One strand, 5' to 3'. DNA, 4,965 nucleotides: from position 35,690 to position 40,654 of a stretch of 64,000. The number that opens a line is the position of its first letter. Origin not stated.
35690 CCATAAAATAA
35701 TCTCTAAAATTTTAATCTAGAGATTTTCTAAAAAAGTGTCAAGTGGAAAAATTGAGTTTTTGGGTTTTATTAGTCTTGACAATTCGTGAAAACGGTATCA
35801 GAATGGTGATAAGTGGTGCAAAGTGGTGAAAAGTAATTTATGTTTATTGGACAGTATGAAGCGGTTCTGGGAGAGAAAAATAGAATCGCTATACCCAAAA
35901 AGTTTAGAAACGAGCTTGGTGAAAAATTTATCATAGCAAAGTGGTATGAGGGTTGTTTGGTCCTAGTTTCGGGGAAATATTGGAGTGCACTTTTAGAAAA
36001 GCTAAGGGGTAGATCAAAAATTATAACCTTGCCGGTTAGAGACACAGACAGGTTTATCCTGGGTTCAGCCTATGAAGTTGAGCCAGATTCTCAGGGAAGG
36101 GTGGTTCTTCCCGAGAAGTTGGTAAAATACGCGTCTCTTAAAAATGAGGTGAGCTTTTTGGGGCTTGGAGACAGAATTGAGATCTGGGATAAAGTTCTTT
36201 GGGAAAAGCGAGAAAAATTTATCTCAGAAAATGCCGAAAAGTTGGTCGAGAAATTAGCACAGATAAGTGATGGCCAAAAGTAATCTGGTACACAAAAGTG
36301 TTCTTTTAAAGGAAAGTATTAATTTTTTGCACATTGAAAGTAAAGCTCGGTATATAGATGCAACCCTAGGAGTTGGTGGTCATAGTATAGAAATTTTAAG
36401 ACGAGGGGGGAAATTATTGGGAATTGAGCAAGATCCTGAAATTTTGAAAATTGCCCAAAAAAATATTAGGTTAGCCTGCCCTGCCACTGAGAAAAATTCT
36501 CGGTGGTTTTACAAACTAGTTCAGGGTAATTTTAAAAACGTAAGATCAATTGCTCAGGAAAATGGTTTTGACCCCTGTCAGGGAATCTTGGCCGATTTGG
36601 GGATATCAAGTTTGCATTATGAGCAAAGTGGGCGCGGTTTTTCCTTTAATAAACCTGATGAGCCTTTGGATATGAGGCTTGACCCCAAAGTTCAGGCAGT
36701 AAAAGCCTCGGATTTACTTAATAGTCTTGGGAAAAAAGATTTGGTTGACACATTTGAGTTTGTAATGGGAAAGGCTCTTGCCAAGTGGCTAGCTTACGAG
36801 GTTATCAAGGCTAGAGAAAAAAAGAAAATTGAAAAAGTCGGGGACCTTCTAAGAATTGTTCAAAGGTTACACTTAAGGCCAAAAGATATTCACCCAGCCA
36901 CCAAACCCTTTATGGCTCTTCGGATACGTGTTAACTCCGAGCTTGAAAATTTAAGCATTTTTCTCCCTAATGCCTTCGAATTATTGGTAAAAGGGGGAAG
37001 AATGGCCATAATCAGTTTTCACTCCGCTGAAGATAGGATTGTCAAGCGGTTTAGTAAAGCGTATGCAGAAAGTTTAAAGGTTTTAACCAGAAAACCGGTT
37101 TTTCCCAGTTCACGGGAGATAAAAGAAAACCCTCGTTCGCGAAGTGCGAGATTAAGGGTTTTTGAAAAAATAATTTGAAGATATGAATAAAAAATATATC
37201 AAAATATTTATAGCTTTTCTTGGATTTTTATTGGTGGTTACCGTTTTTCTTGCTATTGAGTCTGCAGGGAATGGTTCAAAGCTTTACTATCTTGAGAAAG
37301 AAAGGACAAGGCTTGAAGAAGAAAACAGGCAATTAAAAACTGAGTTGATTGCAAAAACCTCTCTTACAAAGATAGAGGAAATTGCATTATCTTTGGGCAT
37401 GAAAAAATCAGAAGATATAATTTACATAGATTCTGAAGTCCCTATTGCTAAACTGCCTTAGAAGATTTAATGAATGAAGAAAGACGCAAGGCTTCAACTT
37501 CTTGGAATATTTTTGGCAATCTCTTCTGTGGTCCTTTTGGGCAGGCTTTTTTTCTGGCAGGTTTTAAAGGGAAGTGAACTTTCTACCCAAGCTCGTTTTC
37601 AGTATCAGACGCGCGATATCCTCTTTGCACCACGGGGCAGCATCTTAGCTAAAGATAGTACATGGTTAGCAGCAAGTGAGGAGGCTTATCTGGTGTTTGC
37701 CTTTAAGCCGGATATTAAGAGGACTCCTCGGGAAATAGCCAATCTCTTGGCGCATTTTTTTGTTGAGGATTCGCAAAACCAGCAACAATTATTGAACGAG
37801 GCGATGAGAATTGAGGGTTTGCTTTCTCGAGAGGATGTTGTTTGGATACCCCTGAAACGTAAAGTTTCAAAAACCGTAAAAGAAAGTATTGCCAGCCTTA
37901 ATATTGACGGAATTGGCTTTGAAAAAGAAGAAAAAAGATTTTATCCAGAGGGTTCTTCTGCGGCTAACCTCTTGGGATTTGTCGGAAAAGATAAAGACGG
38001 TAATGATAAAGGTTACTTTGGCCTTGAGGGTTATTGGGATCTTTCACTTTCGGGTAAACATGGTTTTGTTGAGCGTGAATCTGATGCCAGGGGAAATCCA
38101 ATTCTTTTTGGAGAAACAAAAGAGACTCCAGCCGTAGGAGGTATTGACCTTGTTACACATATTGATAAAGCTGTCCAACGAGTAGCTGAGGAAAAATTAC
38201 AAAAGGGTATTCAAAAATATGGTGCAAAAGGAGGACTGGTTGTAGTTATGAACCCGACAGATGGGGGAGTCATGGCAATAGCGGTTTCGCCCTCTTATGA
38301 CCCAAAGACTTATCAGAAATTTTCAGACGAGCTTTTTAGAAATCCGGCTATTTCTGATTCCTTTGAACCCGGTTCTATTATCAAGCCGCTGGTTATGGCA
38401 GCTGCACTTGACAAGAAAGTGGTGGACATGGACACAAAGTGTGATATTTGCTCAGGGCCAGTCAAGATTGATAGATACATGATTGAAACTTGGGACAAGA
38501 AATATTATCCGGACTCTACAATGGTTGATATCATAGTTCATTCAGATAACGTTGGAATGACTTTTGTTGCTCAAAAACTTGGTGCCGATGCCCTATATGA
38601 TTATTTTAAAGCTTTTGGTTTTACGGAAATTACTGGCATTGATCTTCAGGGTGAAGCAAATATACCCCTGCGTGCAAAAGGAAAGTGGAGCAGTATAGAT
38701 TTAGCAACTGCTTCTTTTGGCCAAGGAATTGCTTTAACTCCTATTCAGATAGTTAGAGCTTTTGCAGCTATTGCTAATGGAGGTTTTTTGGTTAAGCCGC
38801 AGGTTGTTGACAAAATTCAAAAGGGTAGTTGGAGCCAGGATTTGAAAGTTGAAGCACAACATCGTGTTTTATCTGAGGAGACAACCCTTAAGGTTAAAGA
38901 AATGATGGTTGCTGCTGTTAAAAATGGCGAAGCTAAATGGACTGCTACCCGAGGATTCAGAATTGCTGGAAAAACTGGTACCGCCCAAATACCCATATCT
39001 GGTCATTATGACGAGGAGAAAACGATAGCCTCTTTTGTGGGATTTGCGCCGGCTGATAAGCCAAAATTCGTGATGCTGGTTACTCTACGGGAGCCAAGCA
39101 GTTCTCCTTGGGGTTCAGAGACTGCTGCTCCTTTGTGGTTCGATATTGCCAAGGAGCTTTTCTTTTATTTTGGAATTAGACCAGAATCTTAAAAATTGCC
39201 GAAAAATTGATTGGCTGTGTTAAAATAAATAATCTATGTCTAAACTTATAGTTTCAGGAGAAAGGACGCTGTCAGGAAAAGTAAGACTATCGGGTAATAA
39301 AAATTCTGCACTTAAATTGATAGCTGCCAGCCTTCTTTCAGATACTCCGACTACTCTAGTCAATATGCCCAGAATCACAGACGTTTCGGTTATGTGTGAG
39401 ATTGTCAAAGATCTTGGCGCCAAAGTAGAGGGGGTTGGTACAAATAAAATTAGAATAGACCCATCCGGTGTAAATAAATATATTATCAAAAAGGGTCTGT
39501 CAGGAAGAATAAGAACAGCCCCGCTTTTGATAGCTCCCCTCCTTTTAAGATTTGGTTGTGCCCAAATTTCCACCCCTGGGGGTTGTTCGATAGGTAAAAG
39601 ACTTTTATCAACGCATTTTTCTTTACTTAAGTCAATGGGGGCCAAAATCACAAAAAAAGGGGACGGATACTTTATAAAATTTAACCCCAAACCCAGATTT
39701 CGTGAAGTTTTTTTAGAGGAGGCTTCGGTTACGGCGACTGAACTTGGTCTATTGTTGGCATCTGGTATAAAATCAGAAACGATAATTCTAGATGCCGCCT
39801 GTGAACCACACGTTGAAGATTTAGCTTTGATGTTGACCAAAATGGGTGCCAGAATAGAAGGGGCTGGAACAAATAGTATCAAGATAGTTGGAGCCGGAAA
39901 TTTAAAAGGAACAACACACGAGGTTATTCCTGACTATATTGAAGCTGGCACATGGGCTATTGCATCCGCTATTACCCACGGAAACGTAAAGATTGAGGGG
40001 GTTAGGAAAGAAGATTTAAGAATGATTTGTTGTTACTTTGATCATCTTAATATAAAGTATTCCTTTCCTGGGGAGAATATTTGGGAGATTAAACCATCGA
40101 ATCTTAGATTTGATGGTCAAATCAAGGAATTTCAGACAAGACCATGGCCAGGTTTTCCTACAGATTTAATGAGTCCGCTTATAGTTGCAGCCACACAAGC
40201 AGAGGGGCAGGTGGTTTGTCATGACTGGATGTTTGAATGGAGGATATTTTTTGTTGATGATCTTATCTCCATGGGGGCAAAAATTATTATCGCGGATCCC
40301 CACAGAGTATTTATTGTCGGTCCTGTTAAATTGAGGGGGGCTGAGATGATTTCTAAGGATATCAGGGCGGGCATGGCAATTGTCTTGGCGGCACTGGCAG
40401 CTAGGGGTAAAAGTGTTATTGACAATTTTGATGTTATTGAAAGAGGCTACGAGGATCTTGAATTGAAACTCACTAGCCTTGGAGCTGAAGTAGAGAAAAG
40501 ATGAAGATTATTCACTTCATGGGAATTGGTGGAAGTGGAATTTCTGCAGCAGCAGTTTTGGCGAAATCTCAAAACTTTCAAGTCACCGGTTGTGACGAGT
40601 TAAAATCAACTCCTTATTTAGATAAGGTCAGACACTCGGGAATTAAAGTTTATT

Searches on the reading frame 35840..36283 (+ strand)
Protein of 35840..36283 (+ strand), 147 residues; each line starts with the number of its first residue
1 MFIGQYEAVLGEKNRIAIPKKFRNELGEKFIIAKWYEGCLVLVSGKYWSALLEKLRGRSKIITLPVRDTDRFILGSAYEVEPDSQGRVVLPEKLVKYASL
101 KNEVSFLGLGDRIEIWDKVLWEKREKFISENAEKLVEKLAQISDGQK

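Call 17: search_protein_families(library=pfam, proteins=[window:35840-36283:+], max_evalue=0.001)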
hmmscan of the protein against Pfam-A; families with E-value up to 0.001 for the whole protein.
window:35840-36283:+ (147 aa): 1 family
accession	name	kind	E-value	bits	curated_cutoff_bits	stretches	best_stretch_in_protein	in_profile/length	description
PF02381.23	MraZ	-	6.1e-26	90.6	23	2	73-134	1-63/72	MraZ protein, putative antitoxin-like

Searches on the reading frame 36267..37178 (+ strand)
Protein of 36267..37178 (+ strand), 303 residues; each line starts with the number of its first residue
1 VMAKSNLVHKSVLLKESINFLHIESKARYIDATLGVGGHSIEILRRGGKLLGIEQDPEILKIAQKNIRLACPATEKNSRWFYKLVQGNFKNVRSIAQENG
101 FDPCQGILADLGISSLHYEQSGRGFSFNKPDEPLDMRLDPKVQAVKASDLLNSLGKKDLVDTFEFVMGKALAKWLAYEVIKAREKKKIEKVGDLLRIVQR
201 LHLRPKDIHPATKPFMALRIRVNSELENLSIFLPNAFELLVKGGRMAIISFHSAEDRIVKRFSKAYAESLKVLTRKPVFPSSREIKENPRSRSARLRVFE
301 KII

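Call 17: search_protein_families(library=pfam, proteins=[window:36267-37178:+], max_evalue=0.001)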
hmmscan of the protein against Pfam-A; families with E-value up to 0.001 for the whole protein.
window:36267-37178:+ (303 aa): 1 family
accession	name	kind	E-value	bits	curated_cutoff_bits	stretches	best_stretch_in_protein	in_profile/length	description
PF01795.25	Methyltransf_5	-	9.9e-82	275.3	27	1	7-302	2-309/309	MraW methylase family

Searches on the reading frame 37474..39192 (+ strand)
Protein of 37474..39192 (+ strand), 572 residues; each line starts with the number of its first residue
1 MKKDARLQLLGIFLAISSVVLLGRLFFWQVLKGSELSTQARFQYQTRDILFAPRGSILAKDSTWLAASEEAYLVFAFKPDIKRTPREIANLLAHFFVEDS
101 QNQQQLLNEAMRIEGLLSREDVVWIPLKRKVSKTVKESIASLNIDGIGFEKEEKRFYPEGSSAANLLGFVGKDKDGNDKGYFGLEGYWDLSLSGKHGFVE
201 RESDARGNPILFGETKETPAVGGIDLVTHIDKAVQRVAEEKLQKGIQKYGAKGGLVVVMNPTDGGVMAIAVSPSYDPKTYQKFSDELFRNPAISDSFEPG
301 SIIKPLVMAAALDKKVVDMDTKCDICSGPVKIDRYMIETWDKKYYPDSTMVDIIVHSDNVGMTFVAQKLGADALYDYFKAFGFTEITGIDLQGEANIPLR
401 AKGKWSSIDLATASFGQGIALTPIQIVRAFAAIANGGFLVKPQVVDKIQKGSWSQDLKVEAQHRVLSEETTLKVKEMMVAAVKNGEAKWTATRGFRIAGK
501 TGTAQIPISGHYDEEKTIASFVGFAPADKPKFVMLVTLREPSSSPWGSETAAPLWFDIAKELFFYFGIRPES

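Call 17: search_protein_families(library=pfam, proteins=[window:37474-39192:+], max_evalue=0.001)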
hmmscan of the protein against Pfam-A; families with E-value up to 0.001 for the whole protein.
window:37474-39192:+ (572 aa): 3 families
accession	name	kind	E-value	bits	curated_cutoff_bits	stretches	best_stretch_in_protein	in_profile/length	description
PF00905.27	Transpeptidase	-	3.8e-71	240.2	22.1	1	254-556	1-295/299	Penicillin binding protein transpeptidase domain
PF03717.20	PBP_dimer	-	3.4e-16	60.6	24.4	1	52-210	4-176/180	Penicillin-binding Protein dimerisation domain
PF13354.11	Beta-lactamase2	-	1.7e-05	24.7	22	1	295-439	19-152/214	Beta-lactamase enzyme family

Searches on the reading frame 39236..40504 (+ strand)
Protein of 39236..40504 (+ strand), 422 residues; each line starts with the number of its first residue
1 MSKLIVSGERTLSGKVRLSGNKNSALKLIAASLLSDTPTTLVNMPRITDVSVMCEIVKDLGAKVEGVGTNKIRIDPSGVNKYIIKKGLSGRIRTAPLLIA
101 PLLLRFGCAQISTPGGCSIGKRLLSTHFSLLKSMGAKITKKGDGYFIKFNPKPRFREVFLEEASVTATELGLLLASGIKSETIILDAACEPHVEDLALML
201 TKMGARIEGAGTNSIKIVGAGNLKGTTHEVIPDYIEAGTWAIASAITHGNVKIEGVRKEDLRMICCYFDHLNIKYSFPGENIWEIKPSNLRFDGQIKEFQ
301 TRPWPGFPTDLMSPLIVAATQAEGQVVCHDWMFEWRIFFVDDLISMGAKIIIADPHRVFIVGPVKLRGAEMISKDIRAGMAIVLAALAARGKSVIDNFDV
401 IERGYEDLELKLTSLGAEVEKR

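Call 17: search_protein_families(library=pfam, proteins=[window:39236-40504:+], max_evalue=0.001)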
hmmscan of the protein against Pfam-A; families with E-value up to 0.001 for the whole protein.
window:39236-40504:+ (422 aa): 1 family
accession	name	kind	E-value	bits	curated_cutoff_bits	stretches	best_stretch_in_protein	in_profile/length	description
PF00275.25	EPSP_synthase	-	1.9e-64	218.3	22.8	1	8-411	3-416/417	EPSP synthase (3-phosphoshikimate 1-carboxyvinyltransferase)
